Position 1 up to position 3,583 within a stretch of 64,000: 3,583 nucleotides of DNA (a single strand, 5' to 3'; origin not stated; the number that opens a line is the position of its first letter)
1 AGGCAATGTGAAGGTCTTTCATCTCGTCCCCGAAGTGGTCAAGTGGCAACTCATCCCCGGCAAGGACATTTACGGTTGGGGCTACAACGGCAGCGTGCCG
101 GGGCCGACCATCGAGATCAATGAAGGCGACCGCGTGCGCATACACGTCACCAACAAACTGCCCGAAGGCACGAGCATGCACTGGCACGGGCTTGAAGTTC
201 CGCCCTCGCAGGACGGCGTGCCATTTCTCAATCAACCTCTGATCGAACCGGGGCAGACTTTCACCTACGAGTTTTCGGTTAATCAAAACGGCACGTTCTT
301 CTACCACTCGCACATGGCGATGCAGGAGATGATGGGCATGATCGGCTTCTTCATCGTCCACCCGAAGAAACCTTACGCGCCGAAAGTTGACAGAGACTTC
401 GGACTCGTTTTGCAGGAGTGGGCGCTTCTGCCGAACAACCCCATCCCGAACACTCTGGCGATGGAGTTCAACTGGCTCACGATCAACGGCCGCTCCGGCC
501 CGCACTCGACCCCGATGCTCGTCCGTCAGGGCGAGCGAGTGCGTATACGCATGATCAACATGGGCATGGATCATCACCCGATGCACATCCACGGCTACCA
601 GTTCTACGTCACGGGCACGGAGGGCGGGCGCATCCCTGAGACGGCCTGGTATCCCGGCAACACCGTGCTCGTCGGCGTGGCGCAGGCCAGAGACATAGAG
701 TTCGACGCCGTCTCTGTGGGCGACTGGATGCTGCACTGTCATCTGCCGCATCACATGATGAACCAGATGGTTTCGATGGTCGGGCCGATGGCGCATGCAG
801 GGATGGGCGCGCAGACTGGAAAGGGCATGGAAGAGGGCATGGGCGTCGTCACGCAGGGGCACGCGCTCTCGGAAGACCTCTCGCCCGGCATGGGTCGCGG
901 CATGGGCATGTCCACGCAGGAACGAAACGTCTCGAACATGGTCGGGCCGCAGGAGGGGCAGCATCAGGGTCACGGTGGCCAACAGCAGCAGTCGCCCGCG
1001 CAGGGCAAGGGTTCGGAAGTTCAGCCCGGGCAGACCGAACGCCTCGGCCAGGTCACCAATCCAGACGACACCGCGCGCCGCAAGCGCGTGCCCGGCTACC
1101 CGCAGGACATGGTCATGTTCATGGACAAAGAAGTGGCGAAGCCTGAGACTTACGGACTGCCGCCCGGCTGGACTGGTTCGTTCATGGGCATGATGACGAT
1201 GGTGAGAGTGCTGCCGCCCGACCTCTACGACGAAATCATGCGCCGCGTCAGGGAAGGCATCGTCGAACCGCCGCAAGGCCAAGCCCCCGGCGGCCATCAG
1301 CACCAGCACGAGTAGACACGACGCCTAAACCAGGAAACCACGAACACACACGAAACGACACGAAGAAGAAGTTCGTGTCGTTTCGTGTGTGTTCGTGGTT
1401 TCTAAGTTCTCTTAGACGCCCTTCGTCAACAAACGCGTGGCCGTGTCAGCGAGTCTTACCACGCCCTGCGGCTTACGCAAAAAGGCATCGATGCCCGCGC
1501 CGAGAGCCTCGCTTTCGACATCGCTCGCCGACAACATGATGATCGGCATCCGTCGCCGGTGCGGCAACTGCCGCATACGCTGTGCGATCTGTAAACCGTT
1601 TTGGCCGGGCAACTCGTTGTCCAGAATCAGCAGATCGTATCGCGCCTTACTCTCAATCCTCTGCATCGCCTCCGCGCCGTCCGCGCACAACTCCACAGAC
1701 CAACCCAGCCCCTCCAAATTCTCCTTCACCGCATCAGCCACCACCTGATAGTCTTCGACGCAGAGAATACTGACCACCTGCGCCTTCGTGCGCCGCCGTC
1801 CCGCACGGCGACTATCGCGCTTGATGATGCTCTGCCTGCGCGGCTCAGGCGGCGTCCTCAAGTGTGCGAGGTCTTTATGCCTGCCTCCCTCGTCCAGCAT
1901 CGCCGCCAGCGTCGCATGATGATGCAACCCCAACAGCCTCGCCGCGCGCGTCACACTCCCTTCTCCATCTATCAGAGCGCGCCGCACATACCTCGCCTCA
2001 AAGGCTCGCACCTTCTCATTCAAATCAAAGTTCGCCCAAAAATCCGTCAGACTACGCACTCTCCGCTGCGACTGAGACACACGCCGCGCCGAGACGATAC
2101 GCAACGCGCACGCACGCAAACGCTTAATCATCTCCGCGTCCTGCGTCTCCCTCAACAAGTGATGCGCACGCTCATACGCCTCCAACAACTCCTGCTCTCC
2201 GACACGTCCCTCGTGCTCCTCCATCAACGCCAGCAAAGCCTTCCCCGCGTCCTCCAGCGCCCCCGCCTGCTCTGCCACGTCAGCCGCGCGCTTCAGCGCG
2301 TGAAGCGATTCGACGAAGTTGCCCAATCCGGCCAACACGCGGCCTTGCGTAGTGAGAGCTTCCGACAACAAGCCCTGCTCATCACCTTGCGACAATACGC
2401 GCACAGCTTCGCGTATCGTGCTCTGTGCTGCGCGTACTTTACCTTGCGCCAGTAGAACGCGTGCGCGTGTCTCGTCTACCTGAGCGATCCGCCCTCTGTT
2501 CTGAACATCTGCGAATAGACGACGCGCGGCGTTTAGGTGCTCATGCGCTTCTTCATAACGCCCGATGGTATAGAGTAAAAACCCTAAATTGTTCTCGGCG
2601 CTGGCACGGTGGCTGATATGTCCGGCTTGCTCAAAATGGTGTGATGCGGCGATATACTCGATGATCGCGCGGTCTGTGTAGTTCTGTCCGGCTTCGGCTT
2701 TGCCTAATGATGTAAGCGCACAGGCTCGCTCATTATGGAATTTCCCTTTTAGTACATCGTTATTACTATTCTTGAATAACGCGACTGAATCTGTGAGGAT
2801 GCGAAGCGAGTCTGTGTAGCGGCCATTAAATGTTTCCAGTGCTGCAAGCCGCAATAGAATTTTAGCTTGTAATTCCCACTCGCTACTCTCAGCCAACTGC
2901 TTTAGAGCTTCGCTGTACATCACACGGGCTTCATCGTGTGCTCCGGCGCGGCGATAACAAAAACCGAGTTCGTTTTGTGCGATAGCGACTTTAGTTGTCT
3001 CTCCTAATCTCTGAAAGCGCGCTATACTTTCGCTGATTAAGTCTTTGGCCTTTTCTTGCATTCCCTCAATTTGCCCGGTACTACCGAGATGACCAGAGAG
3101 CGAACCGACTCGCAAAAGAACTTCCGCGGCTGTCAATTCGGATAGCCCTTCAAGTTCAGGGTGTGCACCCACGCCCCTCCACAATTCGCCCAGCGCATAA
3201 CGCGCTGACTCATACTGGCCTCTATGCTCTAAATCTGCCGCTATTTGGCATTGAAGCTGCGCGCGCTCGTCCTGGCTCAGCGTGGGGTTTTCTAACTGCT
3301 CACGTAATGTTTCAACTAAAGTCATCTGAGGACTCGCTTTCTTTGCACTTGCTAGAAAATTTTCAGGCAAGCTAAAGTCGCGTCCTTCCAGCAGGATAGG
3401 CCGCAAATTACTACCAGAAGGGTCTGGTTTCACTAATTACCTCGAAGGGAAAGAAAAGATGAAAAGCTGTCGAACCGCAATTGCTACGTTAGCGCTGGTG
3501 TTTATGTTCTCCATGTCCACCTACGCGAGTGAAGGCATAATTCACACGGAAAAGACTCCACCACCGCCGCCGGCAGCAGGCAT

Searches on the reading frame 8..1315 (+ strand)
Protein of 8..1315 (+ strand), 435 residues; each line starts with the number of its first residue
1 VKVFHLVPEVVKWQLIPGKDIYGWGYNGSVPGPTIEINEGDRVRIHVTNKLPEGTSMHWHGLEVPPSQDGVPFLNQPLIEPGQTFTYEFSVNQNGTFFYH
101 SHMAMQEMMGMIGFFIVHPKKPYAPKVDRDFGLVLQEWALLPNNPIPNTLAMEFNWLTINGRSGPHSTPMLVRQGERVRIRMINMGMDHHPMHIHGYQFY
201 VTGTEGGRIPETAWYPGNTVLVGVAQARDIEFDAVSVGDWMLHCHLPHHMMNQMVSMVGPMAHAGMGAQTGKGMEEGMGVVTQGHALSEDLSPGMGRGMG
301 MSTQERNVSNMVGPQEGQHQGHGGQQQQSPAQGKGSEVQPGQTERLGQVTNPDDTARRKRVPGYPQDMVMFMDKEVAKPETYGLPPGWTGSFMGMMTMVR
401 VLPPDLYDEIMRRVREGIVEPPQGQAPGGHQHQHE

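Call 20: search_protein_families(library=pfam, proteins=[window:8-1315:+], max_evalue=0.0001)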
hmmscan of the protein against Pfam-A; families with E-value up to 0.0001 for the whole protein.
window:8-1315:+ (435 aa): 3 families
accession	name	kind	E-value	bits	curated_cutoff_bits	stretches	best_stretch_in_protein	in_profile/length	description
PF07732.21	Cu-oxidase_3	-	1.8e-43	147.9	21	1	19-121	13-118/119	Multicopper oxidase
PF07731.20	Cu-oxidase_2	-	4.7e-30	104.6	20.4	2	156-256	22-129/137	Multicopper oxidase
PF00394.28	Cu-oxidase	-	5.1e-07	30.4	21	1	155-248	37-141/157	Multicopper oxidase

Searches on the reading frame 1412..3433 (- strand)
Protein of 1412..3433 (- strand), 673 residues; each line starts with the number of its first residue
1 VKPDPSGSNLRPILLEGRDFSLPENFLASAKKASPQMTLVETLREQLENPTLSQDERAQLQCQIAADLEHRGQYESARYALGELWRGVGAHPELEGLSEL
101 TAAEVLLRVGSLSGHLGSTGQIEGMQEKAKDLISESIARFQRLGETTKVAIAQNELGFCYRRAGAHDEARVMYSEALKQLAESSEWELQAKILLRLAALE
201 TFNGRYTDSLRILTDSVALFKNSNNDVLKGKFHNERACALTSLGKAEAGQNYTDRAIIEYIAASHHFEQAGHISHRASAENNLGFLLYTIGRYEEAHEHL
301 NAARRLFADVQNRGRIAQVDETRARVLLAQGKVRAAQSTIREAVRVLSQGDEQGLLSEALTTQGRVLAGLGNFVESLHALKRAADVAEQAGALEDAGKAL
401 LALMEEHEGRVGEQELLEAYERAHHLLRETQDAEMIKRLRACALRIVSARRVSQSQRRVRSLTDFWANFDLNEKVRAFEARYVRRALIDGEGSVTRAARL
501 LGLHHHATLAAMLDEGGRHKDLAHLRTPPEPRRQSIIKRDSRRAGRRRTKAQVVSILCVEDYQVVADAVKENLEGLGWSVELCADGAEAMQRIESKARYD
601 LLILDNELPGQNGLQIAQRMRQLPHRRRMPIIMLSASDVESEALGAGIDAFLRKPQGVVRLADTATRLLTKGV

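Call 20: search_protein_families(library=pfam, proteins=[window:1412-3433:-], max_evalue=0.0001)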
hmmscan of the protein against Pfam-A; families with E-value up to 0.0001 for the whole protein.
window:1412-3433:- (673 aa): 6 families
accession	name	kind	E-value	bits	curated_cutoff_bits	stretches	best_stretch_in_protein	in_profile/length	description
PF13424.12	TPR_12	-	1.7e-22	79.8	30.1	4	149-221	2-76/77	Tetratricopeptide repeat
PF00072.30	Response_reg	-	2.3e-19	70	30.2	1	556-663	1-108/111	Response regulator receiver domain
PF07719.23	TPR_2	-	5.8e-09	35.8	27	0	281-307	5-31/34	Tetratricopeptide repeat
PF00515.34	TPR_1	-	1.5e-06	28.2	27.8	0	150-178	1-29/34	Tetratricopeptide repeat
PF14938.12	SNAP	-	1.8e-05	24.8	25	0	126-214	90-179/282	Soluble NSF attachment protein, SNAP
PF13428.12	TPR_14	-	7.1e-05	23.6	23.5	0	154-186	5-37/44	Tetratricopeptide repeat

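Call 25: search_protein_families(library=ncbifam, proteins=[window:1412-3433:-], max_evalue=0.001)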
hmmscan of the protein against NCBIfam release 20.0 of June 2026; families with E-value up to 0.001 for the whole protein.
window:1412-3433:- (673 aa): 78 families (the best 25 are shown)
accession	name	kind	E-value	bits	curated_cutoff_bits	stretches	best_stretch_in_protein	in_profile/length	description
TIGR02154.1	PhoB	equivalog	1.9e-15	56.8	296.2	1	555-661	4-112/226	phosphate regulon transcriptional regulator PhoB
NF041734.1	resp_reg_RppA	equivalog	8.5e-15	54.7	250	1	556-661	3-110/229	two-component system response regulator RppA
TIGR02956.1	TMAO_torS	equivalog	2e-14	52.7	676.5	1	544-669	692-820/967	TMAO reductase system sensor histidine kinase/response regulator TorS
NF041733.1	resp_reg_CseB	equivalog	6.6e-14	51.8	350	1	555-661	2-107/228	two-component system response regulator CseB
NF008302.0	PRK11091.1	equivalog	1.6e-13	49.8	838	1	544-668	516-642/779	aerobic respiration two-component sensor histidine kinase ArcB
NF053854.1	RespRegPhoBBctds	equivalog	2.4e-13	50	270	1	556-658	1-104/225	two-component system response regulator PhoB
NF040534.1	resp_reg_YycF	equivalog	2.9e-13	49.6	340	1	555-656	2-102/231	response regulator YycF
NF007005.1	PRK09468.1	equivalog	1.3e-12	47.6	331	1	555-656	5-106/237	osmolarity response regulator transcription factor OmpR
NF053617.1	SARPRegAfsRStmc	equivalog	1.5e-12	46.4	1430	2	123-272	829-971/986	SARP-family global regulator AfsR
NF040689.1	MtrAB_MtrA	equivalog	1.6e-12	47.2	300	1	556-659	1-103/219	MtrAB system response regulator MtrA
NF007663.1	PRK10336.1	equivalog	3.6e-12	46.5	345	1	555-665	2-112/219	quorum sensing response regulator transcription factor QseB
NF045944.1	ResRegRpaBCyano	equivalog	8.6e-12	44.9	330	1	557-657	1-100/229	response regulator transcription factor RpaB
TIGR01387.1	cztR_silR_copR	subfamily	3.5e-11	43.2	279.2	1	556-660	1-105/218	heavy metal response regulator transcription factor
NF008378.0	PRK11173.1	equivalog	7.1e-11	41.9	334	1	552-670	2-119/238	two-component system response regulator ArcA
NF033120.0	vanR_FM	exception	7.5e-11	42.1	460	1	553-661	3-110/231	vancomycin resistance response regulator transcription factor, VanR-F/VanR-M family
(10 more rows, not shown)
